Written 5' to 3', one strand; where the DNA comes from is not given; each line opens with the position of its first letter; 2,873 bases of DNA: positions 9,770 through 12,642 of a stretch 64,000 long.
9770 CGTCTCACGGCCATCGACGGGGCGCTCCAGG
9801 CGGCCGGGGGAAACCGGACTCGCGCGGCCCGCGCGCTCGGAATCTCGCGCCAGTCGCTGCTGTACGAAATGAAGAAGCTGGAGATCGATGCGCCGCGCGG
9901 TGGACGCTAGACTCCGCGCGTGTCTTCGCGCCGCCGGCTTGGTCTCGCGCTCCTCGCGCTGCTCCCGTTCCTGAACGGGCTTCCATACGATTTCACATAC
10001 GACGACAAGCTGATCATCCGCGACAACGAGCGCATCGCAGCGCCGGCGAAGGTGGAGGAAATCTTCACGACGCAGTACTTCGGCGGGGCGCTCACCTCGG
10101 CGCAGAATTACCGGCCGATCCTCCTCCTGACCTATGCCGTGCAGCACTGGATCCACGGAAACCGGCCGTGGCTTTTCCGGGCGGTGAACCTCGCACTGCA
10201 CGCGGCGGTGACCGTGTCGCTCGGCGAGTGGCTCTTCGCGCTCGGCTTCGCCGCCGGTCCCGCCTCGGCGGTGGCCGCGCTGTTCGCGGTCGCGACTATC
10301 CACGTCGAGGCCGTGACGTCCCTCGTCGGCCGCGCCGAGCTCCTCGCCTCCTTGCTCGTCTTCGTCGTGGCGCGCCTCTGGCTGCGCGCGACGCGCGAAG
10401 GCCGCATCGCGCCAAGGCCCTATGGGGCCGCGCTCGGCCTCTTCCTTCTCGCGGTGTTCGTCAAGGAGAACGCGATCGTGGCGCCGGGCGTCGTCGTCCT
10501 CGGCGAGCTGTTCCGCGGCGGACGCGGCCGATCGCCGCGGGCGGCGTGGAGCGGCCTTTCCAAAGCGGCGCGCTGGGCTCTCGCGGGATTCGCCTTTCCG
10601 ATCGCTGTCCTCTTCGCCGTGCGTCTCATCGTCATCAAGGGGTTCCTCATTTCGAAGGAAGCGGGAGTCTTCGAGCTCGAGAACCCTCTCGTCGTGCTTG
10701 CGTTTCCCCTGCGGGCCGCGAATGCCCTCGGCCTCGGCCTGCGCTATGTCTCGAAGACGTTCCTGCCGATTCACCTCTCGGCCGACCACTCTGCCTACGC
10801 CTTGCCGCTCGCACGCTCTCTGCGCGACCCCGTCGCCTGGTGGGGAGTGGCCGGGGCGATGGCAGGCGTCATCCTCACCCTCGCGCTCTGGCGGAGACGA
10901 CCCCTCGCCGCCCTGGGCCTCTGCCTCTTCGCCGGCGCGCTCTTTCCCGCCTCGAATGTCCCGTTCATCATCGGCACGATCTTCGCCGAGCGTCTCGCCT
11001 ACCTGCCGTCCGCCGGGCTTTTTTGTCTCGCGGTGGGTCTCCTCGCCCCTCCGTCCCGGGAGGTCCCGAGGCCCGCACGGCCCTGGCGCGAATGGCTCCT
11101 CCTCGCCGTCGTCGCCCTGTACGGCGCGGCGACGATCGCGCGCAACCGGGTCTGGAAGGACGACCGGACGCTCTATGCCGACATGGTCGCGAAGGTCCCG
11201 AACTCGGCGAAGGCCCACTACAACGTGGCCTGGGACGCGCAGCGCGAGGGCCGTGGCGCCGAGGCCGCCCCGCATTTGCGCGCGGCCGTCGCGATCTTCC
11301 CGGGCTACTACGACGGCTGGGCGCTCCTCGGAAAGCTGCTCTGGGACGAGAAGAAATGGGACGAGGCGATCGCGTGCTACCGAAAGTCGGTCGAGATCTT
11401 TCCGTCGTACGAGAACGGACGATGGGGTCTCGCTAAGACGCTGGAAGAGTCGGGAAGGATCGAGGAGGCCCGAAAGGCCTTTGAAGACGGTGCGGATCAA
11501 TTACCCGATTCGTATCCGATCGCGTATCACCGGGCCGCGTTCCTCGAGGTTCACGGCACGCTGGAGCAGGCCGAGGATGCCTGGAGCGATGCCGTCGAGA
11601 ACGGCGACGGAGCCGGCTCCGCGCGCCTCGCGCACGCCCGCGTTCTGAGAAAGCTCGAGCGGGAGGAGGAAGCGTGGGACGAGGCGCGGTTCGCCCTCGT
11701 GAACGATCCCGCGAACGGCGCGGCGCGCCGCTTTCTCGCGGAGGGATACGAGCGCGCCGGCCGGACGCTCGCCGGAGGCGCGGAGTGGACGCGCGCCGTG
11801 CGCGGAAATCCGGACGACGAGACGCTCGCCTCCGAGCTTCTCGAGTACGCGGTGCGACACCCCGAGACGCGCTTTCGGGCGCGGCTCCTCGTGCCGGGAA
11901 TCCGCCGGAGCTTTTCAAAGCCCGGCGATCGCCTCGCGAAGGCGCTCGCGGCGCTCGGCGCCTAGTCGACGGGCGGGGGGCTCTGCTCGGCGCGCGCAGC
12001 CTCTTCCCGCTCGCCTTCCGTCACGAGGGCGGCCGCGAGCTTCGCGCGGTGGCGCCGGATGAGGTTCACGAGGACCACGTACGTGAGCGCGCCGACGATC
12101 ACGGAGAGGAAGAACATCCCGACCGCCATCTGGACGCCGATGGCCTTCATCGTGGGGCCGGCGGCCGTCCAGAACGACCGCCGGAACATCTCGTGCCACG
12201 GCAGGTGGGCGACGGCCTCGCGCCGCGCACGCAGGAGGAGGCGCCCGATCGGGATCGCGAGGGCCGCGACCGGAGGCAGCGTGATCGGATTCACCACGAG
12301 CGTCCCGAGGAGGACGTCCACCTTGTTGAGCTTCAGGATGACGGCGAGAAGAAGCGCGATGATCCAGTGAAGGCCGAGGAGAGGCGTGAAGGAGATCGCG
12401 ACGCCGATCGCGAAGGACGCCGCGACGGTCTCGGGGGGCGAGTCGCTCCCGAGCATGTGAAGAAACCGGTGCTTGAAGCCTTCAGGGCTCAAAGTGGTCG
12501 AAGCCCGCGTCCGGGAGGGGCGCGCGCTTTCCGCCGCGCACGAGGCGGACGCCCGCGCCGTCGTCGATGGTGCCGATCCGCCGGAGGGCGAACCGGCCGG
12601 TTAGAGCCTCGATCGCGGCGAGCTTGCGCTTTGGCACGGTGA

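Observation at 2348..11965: Divergent glycosylation locus: GT2 + YdjC deacetylase + PIG-V-type GT-C opposite methyltransferase, 1315-aa sigma-54 activator and TMTC-like TPR GT-C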

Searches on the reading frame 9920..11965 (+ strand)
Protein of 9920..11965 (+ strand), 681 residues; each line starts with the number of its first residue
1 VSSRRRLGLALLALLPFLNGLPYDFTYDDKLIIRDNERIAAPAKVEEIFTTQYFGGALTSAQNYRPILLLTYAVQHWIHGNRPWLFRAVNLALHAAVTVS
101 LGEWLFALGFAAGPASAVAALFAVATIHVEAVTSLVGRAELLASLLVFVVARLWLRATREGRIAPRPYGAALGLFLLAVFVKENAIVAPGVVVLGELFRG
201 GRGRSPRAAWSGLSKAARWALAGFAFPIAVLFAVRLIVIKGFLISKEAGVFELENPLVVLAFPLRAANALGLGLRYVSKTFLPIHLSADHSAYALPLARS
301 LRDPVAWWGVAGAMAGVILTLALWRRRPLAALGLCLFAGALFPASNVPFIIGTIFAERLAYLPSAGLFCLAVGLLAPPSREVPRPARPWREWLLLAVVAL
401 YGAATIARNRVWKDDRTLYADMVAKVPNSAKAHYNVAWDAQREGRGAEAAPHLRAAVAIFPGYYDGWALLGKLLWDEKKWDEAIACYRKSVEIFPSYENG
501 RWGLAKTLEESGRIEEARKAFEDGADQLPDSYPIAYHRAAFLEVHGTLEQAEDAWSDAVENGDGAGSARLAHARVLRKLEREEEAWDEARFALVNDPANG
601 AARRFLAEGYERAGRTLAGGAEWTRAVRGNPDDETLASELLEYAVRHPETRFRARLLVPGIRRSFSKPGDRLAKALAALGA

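Call 6: search_protein_families(library=pfam, proteins=[window:9920-11965:+], max_evalue=0.01)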
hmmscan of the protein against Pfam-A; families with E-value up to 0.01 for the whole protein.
window:9920-11965:+ (681 aa): 15 families
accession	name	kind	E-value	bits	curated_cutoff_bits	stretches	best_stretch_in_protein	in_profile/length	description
PF14559.12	TPR_19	-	1e-13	51.8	25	2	474-531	1-58/68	Tetratricopeptide repeat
PF13428.12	TPR_14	-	1.2e-13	50.7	23.5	2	501-539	4-42/44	Tetratricopeptide repeat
PF07719.23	TPR_2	-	3.6e-13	49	27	1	465-496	2-33/34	Tetratricopeptide repeat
PF13432.12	TPR_16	-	4.9e-11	43.3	32.7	2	437-497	4-64/65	Tetratricopeptide repeat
PF00515.34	TPR_1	-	2e-09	37.3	27.8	1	465-497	2-34/34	Tetratricopeptide repeat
PF13424.12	TPR_12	-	4.7e-09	36.8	30.1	1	469-523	8-70/77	Tetratricopeptide repeat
PF13181.12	TPR_8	-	3.1e-07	30.5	25.7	1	465-496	2-33/34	Tetratricopeptide repeat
PF13414.12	TPR_11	-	1.7e-06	28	26.8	1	471-512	1-42/42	TPR repeat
PF24575.1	TPR_Slam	-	8.4e-06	26.6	35.2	0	472-521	55-104/104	Surface lipoprotein assembly modifier, N-terminal TPR repeats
PF13431.12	TPR_17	-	3.8e-05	24.1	24.4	0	486-518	1-33/34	Tetratricopeptide repeat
PF23914.1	TPR_CcmH_CycH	-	0.00023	21.5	42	1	454-556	40-145/158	Cytochrome c-type biogenesis protein H TPR domain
PF13174.12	TPR_6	-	0.00064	20.7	26.3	0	470-496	6-32/33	Tetratricopeptide repeat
PF13374.12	TPR_10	-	0.0019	18.6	27.5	0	470-493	8-31/42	Tetratricopeptide repeat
PF23241.1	HAT_PRP39_C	-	0.006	17.1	33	0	476-541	70-136/139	PRP39 C-terminal HAT repeat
PF03704.23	BTAD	-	0.0063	17.3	22.1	0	474-529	72-127/146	Bacterial transcriptional activator domain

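Call 8: search_protein_families(library=ncbifam, proteins=[window:9920-11965:+], max_evalue=0.1)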
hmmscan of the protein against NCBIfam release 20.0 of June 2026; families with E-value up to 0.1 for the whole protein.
window:9920-11965:+ (681 aa): 13 families
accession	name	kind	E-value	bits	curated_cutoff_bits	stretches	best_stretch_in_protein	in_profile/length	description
TIGR02917.1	PEP_TPR_lipo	equivalog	1.5e-14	52.9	312.2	2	402-523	776-896/899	XrtA/PEP-CTERM system TPR-repeat protein PrsT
NF033762.1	social_mot_Tgl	equivalog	2.1e-08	33.8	225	1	428-528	29-130/252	social motility TPR repeat lipoprotein Tgl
TIGR03939.1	PGA_TPR_OMP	equivalog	4.1e-08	31.9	366.65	1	465-561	87-183/800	poly-beta-1,6 N-acetyl-D-glucosamine export porin PgaA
NF033920.0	C39_PA2778_fam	equivalog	4.2e-07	29.6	150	1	431-524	157-250/255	PA2778 family cysteine peptidase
TIGR02521.1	type_IV_pilW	equivalog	1.3e-06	28.1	154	0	430-495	31-96/234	type IV pilus biogenesis/stability protein PilW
NF040959.1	MamA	equivalog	0.00028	20.4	200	0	419-495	94-170/204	magnetosome protein MamA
NF033758.1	gliding_GltE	equivalog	0.00081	18.5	225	0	427-513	83-169/411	adventurous gliding motility TPR repeat lipoprotein GltE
TIGR02552.1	LcrH_SycD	equivalog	0.0018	18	104.8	1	429-522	17-110/136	SycD/LcrH family type III secretion system chaperone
NF011726.0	PRK15179.1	equivalog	0.0058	15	733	1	474-531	163-221/694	Vi polysaccharide biosynthesis protein TviE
NF007468.0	PRK10049.1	equivalog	0.019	13.1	1043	0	476-531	113-168/817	poly-beta-1,6 N-acetyl-D-glucosamine export porin PgaA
TIGR00990.1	3a0801s09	subfamily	0.022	13.4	757.25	1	478-559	345-426/615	mitochondrial import receptor subunit TOM70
NF053607.1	CHU_0125_OmpA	equivalog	0.04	12.4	620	1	475-587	30-141/639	CHU_0125 family OmpA-like outer membrane integrity protein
NF008757.0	PRK11788.1-5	equivalog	0.081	12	363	0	431-553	179-303/388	lipopolysaccharide assembly protein LapB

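Call 26: find_homologous_proteins(query=window:9920-11965:+, max_evalue=0.001)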
Query window:9920-11965:+ (681 aa): 754 proteins with E <= 0.001 among 8000 candidates; the best 120 are listed.
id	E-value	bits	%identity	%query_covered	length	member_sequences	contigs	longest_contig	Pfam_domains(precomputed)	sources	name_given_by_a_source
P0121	0.0e+0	1497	99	100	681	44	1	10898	PF14559.13,PF24575.2,PF13414.13,PF00515.35,PF13424.13,PF13432.13,PF13428.13,PF13181.13,PF07719.24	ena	-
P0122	0.0e+0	1365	90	98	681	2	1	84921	PF14559.13,PF13414.13,PF00515.35,PF13424.13,PF13432.13,PF13428.13,PF13181.13,PF07719.24,PF13174.13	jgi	-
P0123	0.0e+0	1358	91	98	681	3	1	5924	PF14559.13,PF24575.2,PF13431.13,PF13414.13,PF00515.35,PF13424.13,PF13432.13,PF13428.13,PF13181.13,PF07719.24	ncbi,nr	ncbi:MAG: tetratricopeptide repeat protein [Thermoanaerobaculia bacterium]|nr:tetratricopeptide repe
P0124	0.0e+0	1351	90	99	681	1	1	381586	PF14559.13,PF24575.2,PF13431.13,PF13414.13,PF00515.35,PF13424.13,PF13432.13,PF13428.13,PF13181.13,PF07719.24,PF13174.13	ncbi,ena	-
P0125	0.0e+0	1335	89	98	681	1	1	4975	PF14559.13,PF24575.2,PF13431.13,PF13414.13,PF00515.35,PF13424.13,PF13432.13,PF13428.13,PF13181.13,PF07719.24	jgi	jgi:tetratricopeptide (TPR) repeat protein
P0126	0.0e+0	1328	88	98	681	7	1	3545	PF14559.13,PF24575.2,PF13414.13,PF00515.35,PF13424.13,PF13432.13,PF13428.13,PF13181.13,PF07719.24,PF13174.13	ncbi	-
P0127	0.0e+0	1324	88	98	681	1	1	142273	PF14559.13,PF24575.2,PF13414.13,PF00515.35,PF13424.13,PF13432.13,PF13428.13,PF13181.13,PF07719.24,PF13174.13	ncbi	-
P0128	0.0e+0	1318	87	98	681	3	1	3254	PF14559.13,PF24575.2,PF13431.13,PF13414.13,PF00515.35,PF13424.13,PF13432.13,PF13428.13,PF13181.13,PF07719.24,PF13174.13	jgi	-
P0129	0.0e+0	1309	86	98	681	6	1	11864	PF14559.13,PF24575.2,PF13431.13,PF13414.13,PF00515.35,PF13424.13,PF13432.13,PF13428.13,PF13181.13,PF07719.24,PF13174.13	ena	-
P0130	0.0e+0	1305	87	98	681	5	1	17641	PF14559.13,PF24575.2,PF13414.13,PF00515.35,PF13424.13,PF13432.13,PF13428.13,PF13181.13,PF07719.24,PF13174.13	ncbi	ncbi:MAG: tetratricopeptide repeat protein [Acidobacteriota bacterium]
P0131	0.0e+0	1270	84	98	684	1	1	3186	PF14559.13,PF13414.13,PF00515.35,PF13424.13,PF13432.13,PF13428.13,PF13181.13,PF07719.24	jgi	jgi:tetratricopeptide (TPR) repeat protein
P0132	0.0e+0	1264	84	97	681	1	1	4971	PF14559.13,PF24575.2,PF13431.13,PF23914.2,PF13414.13,PF00515.35,PF13424.13,PF13432.13,PF13428.13,PF13181.13,PF07719.24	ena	-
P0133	0.0e+0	1256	83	98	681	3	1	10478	PF14559.13,PF24575.2,PF13431.13,PF13414.13,PF00515.35,PF13424.13,PF13432.13,PF13428.13,PF13181.13,PF07719.24,PF13174.13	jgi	jgi:protein O-mannosyl-transferase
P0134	0.0e+0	1244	83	98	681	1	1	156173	PF14559.13,PF24575.2,PF13431.13,PF13414.13,PF00515.35,PF13424.13,PF13432.13,PF13428.13,PF13181.13,PF07719.24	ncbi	-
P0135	0.0e+0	1242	83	97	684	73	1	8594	PF14559.13,PF24575.2,PF13431.13,PF13414.13,PF00515.35,PF13424.13,PF13432.13,PF13428.13,PF13181.13,PF07719.24,PF13174.13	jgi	-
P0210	3.1e-182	626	55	88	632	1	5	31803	PF14559.13,PF24575.2,PF13414.13,PF08409.17,PF00515.35,PF13424.13,PF13432.13,PF13428.13,PF13181.13,PF07719.24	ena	-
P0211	1.5e-181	623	51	97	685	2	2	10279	PF14559.13,PF13431.13,PF23914.2,PF13414.13,PF08409.17,PF13424.13,PF13432.13,PF13428.13,PF07719.24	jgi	jgi:tetratricopeptide (TPR) repeat protein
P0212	3.7e-180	619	54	88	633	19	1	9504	PF14559.13,PF08409.17,PF00515.35,PF13424.13,PF13432.13,PF13428.13,PF13181.13,PF07719.24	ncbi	-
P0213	5.2e-180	618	51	96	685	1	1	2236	PF14559.13,PF13431.13,PF13414.13,PF08409.17,PF00515.35,PF13424.13,PF13432.13,PF13428.13,PF13181.13,PF07719.24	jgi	-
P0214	6.3e-179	615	52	89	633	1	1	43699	PF14559.13,PF24575.2,PF08409.17,PF00515.35,PF13424.13,PF13432.13,PF13428.13,PF07719.24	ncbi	-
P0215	3.3e-176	606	53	88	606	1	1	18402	PF14559.13,PF24575.2,PF08409.17,PF00515.35,PF13432.13,PF13428.13,PF13181.13,PF07719.24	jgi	jgi:tetratricopeptide (TPR) repeat protein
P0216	3.6e-174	599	50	96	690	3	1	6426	PF14559.13,PF13431.13,PF13414.13,PF08409.17,PF00515.35,PF13424.13,PF13432.13,PF13428.13,PF13181.13,PF07719.24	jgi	jgi:tetratricopeptide (TPR) repeat protein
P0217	5.3e-174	599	50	97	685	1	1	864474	PF14559.13,PF13431.13,PF23914.2,PF13414.13,PF08409.17,PF00515.35,PF13424.13,PF13432.13,PF13428.13,PF13181.13,PF07719.24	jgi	jgi:tetratricopeptide (TPR) repeat protein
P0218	4.1e-172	592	52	88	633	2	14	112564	PF14559.13,PF24575.2,PF08409.17,PF13432.13,PF13428.13,PF07719.24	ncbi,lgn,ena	-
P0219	2.8e-171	590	51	97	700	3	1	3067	PF14559.13,PF13431.13,PF23914.2,PF13414.13,PF08409.17,PF00515.35,PF13424.13,PF13432.13,PF13428.13,PF13181.13,PF07719.24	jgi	jgi:tetratricopeptide (TPR) repeat protein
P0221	3.1e-168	580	49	96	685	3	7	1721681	PF14559.13,PF13431.13,PF23914.2,PF13414.13,PF08409.17,PF00515.35,PF13424.13,PF13432.13,PF13428.13,PF13181.13,PF07719.24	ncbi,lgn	-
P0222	7.2e-167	575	49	97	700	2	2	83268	PF14559.13,PF13431.13,PF13414.13,PF08409.17,PF00515.35,PF13424.13,PF13432.13,PF13428.13,PF13181.13,PF07719.24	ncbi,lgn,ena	-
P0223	8.8e-167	575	49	95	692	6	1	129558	PF14559.13,PF13431.13,PF13414.13,PF08409.17,PF00515.35,PF13424.13,PF13432.13,PF13428.13,PF13181.13,PF07719.24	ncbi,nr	ncbi:MAG: tetratricopeptide repeat protein [Holophagales bacterium]|nr:tetratricopeptide repeat prot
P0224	1.0e-166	574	49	96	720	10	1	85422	PF14559.13,PF24575.2,PF13431.13,PF13414.13,PF08409.17,PF00515.35,PF13424.13,PF13432.13,PF13428.13,PF13181.13,PF07719.24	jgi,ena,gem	-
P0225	1.3e-166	574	48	96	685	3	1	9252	PF14559.13,PF13431.13,PF13414.13,PF08409.17,PF00515.35,PF13424.13,PF23240.2,PF13428.13,PF13181.13,PF07719.24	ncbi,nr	ncbi:MAG TPA: tetratricopeptide repeat protein [Thermoanaerobaculia bacterium]|nr:tetratricopeptide 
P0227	9.0e-165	568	48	96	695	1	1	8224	PF14559.13,PF13431.13,PF08409.17,PF00515.35,PF13424.13,PF13432.13,PF13428.13,PF13181.13,PF07719.24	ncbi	-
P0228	1.8e-164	567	49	96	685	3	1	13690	PF14559.13,PF13431.13,PF13414.13,PF08409.17,PF00515.35,PF13424.13,PF13432.13,PF13428.13,PF13181.13,PF07719.24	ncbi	-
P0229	2.3e-164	567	48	96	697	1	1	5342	PF14559.13,PF13431.13,PF08409.17,PF00515.35,PF13432.13,PF13428.13,PF07719.24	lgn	-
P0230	7.6e-163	562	48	96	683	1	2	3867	PF14559.13,PF13431.13,PF13414.13,PF08409.17,PF00515.35,PF13424.13,PF13432.13,PF13428.13,PF13181.13,PF07719.24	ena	-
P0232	2.0e-162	560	48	96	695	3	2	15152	PF14559.13,PF13431.13,PF13414.13,PF08409.17,PF00515.35,PF13424.13,PF13176.13,PF13432.13,PF13428.13,PF13181.13,PF07719.24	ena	-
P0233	3.6e-161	556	50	97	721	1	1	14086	PF14559.13,PF13431.13,PF08409.17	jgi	jgi:tetratricopeptide (TPR) repeat protein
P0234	4.8e-161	556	48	96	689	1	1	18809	PF14559.13,PF13431.13,PF13414.13,PF08409.17,PF00515.35,PF13424.13,PF13432.13,PF13428.13,PF13181.13,PF07719.24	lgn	-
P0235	8.0e-161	555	48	97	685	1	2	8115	PF14559.13,PF13431.13,PF13414.13,PF08409.17,PF00515.35,PF13424.13,PF13432.13,PF13428.13,PF13181.13,PF07719.24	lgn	-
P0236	3.5e-160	553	48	97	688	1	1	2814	PF14559.13,PF08409.17,PF13432.13,PF13428.13,PF13181.13,PF07719.24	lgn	-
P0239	1.3e-158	548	48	97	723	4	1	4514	PF14559.13,PF13431.13,PF13414.13,PF08409.17,PF00515.35,PF13424.13,PF13432.13,PF13428.13,PF13429.13,PF13181.13,PF07719.24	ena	-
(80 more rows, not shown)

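Call 37: search_solved_structures(query=A3, max_evalue=1)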
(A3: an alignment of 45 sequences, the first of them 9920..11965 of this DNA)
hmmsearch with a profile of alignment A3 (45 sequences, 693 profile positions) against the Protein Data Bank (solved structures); distinct sequences matched with E-value up to 1: 283 (the best 60 are shown).
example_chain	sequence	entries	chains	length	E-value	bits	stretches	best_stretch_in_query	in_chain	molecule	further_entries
9qhb_A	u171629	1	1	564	7e-49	170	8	436-521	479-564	Engineered tetratricopeptide repeat protein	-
7ntf_A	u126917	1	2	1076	1.4e-45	159.1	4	426-550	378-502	Isoform 1 of UDP-N-acetylglucosamine--peptide N-acetylglucosaminyltransferase 110 kDa subu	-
7yeh_B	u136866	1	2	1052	1.4e-45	159.1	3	426-550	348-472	UDP-N-acetylglucosamine--peptide N-acetylglucosaminyltransferase 110 kDa subunit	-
7yea_A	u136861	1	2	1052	1.5e-45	159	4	426-550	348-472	UDP-N-acetylglucosamine--peptide N-acetylglucosaminyltransferase 110 kDa subunit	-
1w3b_A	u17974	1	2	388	2.9e-41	144.8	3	435-585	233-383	UDP-N-ACETYLGLUCOSAMINE--PEPTIDE N-ACETYLGLUCOSAMINYLTRANSFERASE 110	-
6eou_A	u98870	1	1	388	9.4e-41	143.2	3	435-585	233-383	UDP-N-acetylglucosamine--peptide N-acetylglucosaminyltransferase 110 kDa subunit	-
8bu0_A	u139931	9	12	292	2.8e-29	105.2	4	436-518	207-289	Consensus tetratricopeptide repeat protein | Crystal structure of an 8-repeat consensus TPR superhelix with Zinc. | Monomer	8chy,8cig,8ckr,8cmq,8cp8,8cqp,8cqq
9qhc_A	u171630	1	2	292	6e-26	94.2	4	435-503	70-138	Engineered tetratricopeptide repeat protein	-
7y4i_A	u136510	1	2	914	1.5e-23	86.3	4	428-551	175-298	Probable UDP-N-acetylglucosamine--peptide N-acetylglucosaminyltransferase SPINDLY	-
8dtf_A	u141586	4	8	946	2e-23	85.9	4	428-551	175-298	Probable UDP-N-acetylglucosamine--peptide N-acetylglucosaminyltransferase SPINDLY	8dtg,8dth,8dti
6ibo_A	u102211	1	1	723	7.6e-23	84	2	426-550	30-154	UDP-N-acetylglucosamine--peptide N-acetylglucosaminyltransferase 110 kDa subunit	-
6q4m_A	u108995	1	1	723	7.6e-23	84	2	426-550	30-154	UDP-N-acetylglucosamine--peptide N-acetylglucosaminyltransferase 110 kDa subunit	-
3pe3_A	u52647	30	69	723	7.6e-23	84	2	426-550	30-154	UDP-N-acetylglucosamine--peptide N-acetylglucosaminyltransferase 110 kDa subunit | UDP-N-ACETYLGLUCOSAMINE--PEPTIDE N-ACETYLGLUCOSAMINYL TRANSFERASE 110 KDA SUB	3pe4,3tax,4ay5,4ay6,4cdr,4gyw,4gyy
8cus_A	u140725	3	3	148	2e-17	66.1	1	438-570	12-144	I432-1(NaCl) Chain A | I432-1(Imd) Chain A | I432-1-X3 Chain A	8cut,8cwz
8far_A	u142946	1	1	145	2.2e-17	65.9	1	454-573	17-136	I432-1-CC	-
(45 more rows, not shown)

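Call 48: predict_structure(alignment_id=A3)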
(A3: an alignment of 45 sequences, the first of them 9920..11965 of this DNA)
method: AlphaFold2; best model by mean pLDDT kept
length: 681 residues; sequences in the alignment: 45
mean_pLDDT: 90.5   pTM: 0.82
mean pLDDT of the five models: 90.5, 89.4, 88.6, 87.3, 84.8
residues with pLDDT >= 90: 507; 70-90: 135; 50-70: 29; < 50: 10
segments of 3 or more residues with pLDDT < 50: 243-249, 381-383
pLDDT, mean of each block of 10 residues (from residue 1): 95 96 88 87 89 72 82 93 94 98 97 94 95 89 97 94 93 95 91 96 93 91 92 78 46 77 91 90 85 76 92 96 95 96 83 72 96 80 59 91 95 92 90 92 92 94 93 96 98 91 97 97 93 95 96 96 91 97 96 90 96 95 96 95 96 94 93 95 81
secondary structure, 60 per line:
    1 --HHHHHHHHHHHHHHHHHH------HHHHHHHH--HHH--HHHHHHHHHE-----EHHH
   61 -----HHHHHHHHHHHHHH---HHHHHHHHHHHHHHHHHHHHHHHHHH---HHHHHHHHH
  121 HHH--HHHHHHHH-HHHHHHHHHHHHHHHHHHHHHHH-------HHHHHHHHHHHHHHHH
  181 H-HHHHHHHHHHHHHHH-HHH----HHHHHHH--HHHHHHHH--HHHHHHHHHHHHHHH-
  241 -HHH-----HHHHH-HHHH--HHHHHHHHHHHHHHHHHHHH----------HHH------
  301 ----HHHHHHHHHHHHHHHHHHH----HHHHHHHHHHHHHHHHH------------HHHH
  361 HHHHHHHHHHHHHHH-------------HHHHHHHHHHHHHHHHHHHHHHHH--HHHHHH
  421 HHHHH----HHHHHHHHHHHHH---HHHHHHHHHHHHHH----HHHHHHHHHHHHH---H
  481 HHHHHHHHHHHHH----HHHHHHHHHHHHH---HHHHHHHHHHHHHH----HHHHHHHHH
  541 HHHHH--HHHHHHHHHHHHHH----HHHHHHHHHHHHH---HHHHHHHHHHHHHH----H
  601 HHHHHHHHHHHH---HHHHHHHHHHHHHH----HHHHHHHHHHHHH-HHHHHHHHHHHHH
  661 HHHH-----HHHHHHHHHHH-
elements in order: H3-20 H27-34 H42-50 H66-79 H83-108 H112-123 H126-133 H135-157 H165-181 H183-197 H206-212 H215-222 H225-239 H250-254 H256-259 H262-281 H305-323 H328-344 H357-375 H389-412 H415-425 H430-442 H446-459 H464-476 H480-493 H498-510 H514-527 H532-545 H548-561 H566-578 H582-595 H600-612 H616-629 H634-646 H648-664 H670-680

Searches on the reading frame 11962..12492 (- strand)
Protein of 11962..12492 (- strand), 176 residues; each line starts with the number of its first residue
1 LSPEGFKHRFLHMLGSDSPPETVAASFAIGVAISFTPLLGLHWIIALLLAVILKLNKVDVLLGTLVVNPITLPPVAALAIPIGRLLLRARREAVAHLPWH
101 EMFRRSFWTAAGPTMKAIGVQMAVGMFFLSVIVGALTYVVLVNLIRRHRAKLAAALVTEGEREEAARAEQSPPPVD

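Call 69: search_protein_families(library=ncbifam, proteins=[window:11962-12492:-], max_evalue=0.00001)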
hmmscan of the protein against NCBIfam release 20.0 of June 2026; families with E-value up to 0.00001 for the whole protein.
window:11962-12492:- (176 aa): 2 families
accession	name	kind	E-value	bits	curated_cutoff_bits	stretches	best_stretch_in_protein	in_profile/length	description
NF047382.1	T4SS_eff_BspA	equivalog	3.9e-15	56.1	300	1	17-147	40-171/179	type IV secretion system effector BspA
TIGR03546.1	TIGR03546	subfamily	6.6e-09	35.8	79.45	1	10-155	6-142/154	TIGR03546 family protein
